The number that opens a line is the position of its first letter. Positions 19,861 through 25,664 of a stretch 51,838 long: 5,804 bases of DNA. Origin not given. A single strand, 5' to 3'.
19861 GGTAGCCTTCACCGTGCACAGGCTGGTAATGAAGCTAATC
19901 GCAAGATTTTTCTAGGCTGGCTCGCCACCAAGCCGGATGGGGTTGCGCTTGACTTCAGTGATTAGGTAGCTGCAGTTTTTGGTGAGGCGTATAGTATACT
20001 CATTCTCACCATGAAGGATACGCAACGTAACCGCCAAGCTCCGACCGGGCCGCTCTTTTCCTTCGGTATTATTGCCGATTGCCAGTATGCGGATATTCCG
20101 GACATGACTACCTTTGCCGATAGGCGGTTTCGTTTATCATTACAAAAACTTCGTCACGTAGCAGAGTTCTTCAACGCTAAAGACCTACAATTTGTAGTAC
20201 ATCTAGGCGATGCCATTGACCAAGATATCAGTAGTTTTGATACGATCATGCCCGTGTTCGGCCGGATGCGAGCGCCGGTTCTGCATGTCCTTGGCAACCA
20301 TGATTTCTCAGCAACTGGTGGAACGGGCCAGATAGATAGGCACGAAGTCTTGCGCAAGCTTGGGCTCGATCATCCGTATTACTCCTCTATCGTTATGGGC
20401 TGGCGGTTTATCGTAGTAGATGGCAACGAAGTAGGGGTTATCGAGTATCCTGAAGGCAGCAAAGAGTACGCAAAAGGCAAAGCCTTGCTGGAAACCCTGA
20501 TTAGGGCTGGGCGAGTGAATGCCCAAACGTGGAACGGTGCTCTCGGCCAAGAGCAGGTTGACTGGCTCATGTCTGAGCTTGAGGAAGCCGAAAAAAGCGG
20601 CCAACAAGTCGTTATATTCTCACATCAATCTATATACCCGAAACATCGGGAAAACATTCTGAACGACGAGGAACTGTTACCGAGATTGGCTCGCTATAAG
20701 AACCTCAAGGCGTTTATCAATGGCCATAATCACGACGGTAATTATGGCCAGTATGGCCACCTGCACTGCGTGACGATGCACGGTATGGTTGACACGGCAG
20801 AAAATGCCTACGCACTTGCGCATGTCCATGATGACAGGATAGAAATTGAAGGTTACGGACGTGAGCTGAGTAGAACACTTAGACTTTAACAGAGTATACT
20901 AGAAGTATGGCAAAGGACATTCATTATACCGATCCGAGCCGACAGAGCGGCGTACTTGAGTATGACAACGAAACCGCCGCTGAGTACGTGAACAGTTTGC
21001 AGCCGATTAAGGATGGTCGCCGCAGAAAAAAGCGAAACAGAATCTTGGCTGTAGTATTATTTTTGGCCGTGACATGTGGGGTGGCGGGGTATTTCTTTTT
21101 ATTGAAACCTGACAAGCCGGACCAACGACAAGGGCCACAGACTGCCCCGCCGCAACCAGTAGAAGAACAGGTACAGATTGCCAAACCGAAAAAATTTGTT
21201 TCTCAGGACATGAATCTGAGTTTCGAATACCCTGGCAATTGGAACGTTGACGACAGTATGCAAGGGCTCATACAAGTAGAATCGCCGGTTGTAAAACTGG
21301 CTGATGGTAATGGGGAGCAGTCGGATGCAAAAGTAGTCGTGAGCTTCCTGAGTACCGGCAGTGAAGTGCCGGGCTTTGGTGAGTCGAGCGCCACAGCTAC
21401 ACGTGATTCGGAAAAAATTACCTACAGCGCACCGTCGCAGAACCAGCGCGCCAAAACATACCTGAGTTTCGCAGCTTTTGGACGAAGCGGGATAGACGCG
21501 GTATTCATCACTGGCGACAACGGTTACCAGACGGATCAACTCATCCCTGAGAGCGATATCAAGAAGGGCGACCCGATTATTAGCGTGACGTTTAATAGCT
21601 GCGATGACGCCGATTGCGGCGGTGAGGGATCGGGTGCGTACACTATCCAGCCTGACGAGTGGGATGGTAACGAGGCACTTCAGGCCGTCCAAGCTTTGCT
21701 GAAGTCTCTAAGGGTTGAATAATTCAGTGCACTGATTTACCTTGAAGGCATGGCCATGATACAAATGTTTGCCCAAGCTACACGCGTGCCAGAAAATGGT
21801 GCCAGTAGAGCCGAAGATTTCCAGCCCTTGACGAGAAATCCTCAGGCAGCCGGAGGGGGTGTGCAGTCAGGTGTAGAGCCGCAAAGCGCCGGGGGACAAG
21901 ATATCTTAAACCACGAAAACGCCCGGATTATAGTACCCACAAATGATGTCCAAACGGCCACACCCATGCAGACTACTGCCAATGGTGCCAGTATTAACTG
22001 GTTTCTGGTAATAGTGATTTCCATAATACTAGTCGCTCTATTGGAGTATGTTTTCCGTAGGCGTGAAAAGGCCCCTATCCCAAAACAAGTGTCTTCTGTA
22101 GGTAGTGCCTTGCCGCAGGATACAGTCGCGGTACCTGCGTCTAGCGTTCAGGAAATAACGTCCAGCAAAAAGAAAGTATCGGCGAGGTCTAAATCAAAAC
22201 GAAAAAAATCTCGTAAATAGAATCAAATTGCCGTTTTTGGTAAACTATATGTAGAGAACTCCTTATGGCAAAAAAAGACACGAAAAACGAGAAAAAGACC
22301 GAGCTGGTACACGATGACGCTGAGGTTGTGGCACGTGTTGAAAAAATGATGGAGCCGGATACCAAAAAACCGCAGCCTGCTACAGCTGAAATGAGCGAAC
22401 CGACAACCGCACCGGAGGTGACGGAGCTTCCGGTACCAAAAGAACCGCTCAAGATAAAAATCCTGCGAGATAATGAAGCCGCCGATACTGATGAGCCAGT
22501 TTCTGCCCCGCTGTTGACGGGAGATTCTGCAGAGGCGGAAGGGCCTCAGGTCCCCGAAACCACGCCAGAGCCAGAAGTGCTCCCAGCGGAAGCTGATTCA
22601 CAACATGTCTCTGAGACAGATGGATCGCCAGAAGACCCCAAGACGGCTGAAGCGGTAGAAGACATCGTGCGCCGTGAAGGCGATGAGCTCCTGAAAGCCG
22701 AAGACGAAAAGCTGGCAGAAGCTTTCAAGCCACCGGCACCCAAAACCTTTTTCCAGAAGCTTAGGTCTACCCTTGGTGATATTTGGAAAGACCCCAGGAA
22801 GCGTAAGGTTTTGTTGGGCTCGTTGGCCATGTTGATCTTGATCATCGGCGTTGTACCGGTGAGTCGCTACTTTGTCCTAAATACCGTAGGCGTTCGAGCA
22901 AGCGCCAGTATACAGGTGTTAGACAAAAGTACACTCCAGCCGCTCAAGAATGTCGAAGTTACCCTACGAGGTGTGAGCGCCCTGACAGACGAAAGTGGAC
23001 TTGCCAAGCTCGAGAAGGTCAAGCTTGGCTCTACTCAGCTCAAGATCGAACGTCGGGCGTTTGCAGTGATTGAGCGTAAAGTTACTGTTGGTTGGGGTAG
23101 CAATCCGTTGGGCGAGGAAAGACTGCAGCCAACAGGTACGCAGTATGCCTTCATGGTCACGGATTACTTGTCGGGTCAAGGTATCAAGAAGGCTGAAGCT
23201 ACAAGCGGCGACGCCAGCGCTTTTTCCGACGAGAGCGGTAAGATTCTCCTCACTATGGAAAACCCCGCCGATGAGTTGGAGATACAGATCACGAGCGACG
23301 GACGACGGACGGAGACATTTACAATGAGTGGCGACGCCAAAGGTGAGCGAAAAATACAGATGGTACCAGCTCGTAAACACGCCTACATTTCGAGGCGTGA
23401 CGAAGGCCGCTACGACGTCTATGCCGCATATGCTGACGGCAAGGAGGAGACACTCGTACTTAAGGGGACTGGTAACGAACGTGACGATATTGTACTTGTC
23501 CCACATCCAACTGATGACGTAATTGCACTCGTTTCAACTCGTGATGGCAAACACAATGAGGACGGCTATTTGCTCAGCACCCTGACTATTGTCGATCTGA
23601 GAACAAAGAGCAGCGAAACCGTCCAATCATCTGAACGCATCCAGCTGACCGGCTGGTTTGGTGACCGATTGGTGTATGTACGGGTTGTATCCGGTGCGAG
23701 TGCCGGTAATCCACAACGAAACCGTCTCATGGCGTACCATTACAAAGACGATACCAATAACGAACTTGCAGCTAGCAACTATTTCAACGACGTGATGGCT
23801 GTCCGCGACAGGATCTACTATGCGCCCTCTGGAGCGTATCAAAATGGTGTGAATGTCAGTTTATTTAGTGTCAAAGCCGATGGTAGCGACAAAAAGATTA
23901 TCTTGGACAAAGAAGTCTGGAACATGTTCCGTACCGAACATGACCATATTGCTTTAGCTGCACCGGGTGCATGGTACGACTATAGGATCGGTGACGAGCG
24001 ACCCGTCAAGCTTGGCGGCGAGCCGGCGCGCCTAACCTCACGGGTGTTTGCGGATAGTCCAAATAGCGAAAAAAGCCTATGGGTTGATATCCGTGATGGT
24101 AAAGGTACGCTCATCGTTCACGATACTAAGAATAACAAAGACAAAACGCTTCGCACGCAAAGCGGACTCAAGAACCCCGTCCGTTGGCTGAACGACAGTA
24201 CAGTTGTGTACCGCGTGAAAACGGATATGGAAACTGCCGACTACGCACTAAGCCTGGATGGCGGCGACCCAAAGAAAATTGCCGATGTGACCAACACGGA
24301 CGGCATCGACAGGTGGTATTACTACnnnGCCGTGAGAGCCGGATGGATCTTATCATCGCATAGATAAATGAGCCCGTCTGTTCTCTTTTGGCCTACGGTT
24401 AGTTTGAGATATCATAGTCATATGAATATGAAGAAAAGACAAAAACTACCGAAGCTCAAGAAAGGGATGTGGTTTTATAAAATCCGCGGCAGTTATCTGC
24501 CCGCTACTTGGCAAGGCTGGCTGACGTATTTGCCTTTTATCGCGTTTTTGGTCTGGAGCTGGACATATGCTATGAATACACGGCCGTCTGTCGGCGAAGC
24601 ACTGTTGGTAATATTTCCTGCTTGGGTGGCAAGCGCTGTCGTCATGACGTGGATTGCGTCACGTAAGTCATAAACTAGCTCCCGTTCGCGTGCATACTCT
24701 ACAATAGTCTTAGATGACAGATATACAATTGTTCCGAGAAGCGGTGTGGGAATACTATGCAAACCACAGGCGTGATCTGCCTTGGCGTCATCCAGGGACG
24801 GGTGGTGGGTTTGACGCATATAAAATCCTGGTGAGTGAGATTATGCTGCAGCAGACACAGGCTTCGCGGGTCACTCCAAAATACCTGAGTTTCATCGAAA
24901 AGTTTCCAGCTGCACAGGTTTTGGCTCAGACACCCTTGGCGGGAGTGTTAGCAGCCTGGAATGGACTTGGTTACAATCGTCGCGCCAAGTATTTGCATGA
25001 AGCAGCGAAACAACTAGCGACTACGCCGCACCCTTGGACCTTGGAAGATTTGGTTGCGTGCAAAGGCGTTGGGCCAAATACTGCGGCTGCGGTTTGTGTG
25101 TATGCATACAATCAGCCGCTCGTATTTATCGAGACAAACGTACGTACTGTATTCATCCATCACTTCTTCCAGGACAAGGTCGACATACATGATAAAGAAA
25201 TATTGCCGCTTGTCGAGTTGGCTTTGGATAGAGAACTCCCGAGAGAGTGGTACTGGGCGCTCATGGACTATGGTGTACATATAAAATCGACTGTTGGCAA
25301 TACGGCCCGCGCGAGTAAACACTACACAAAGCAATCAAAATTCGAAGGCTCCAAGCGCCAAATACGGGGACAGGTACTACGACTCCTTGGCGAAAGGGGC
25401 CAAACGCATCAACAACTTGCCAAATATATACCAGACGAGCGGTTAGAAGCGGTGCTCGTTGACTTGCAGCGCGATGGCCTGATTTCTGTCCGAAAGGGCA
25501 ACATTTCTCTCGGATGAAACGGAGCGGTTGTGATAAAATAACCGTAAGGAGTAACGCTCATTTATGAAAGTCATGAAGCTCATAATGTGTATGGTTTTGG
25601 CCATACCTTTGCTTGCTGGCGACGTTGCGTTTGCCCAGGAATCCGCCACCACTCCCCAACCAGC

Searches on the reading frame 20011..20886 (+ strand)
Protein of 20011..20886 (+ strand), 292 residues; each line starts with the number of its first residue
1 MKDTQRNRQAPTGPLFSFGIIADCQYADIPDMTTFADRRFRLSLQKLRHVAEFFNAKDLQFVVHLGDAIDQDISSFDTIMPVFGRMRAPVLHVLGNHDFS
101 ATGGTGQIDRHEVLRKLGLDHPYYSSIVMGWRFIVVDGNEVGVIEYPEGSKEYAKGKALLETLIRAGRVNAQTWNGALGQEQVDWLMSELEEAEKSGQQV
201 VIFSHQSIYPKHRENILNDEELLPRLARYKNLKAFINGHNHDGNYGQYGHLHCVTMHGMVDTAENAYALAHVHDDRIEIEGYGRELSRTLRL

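Call 8: search_protein_families(library=pfam, proteins=[window:20011-20886:+], max_evalue=0.001)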
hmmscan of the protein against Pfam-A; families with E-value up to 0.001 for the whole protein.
window:20011-20886:+ (292 aa): 1 family
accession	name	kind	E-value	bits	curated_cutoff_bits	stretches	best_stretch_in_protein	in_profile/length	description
PF00149.33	Metallophos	-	4.7e-12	47.2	21.5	1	18-242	3-190/191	Calcineurin-like phosphoesterase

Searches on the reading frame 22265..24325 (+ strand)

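Call 8: search_protein_families(library=pfam, proteins=[window:22265-24325:+], max_evalue=0.001)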
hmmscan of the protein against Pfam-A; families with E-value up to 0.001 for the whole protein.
window:22265-24325:+ (687 aa): 1 family
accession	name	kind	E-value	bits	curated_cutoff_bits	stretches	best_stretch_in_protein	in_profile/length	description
PF13620.12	CarboxypepD_reg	-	7.5e-06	26.7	32.3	0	217-279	5-73/82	Carboxypeptidase regulatory-like domain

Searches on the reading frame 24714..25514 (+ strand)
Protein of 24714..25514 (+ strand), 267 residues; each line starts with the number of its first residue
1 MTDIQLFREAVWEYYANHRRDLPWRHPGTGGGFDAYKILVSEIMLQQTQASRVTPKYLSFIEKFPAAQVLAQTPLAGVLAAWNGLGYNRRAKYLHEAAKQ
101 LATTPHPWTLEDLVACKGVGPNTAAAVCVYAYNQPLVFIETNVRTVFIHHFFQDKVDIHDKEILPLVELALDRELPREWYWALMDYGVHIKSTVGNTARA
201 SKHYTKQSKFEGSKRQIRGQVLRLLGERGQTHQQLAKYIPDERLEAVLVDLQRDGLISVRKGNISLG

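Call 9: search_protein_families(library=pfam, proteins=[window:24714-25514:+], max_evalue=0.001)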
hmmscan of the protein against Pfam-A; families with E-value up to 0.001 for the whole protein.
window:24714-25514:+ (267 aa): 1 family
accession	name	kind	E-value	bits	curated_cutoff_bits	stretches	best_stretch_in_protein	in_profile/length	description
PF00730.31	HhH-GPD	-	5.1e-17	62.6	26.2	1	40-156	1-92/108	HhH-GPD superfamily base excision DNA repair protein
